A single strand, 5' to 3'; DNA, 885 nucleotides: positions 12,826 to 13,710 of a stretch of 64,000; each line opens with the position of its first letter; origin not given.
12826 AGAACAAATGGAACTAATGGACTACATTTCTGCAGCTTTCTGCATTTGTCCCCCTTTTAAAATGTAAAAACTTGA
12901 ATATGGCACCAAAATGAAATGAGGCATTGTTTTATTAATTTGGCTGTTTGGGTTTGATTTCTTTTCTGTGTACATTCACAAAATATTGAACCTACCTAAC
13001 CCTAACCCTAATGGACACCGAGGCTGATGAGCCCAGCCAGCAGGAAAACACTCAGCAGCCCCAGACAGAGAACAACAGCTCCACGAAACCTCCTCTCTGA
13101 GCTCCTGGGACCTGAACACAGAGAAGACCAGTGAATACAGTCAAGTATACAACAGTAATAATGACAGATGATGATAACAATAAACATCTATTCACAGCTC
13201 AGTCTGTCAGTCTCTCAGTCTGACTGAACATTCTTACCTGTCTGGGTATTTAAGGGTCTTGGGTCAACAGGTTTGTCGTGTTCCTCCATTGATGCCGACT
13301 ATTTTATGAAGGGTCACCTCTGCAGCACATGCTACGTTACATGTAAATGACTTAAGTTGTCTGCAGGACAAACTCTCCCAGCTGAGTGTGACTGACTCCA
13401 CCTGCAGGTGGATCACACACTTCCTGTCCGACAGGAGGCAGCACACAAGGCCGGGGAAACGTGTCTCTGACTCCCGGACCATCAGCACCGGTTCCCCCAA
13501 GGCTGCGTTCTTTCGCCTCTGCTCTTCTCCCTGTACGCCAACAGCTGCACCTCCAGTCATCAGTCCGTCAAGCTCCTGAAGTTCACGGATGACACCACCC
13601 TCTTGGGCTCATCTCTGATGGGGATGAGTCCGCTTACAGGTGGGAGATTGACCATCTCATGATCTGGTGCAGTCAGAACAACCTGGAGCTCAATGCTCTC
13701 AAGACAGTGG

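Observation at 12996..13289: Truncated lectin paralog C: exon 1 has an in-frame loss of the tyrosine motif and the TM exon is cut and capped by a telomere-like (CCCTAA)n tract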

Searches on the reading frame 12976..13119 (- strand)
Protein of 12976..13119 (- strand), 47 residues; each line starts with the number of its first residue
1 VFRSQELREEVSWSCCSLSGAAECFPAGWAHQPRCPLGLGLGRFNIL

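Call 33: find_encoding_contigs(protein=window:12976-13119:-, flank=3000, max_places=10)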
Protein window:12976-13119:- (47 aa): no gene with exactly this product is on record in the collection.

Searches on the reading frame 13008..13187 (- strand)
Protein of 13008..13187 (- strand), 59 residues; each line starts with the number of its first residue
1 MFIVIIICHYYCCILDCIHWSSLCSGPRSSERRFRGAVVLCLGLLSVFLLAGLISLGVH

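Call 14: find_encoding_contigs(protein=window:13008-13187:-, flank=5000, max_places=10)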
Protein window:13008-13187:- (59 aa): no gene with exactly this product is on record in the collection.

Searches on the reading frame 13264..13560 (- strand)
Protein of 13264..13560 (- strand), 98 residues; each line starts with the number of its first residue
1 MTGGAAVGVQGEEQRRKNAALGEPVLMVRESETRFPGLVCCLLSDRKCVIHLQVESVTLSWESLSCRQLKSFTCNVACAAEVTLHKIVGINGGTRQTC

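Call 32: find_encoding_contigs(protein=window:13264-13560:-, flank=3000, max_places=10)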
Protein window:13264-13560:- (98 aa): no gene with exactly this product is on record in the collection.
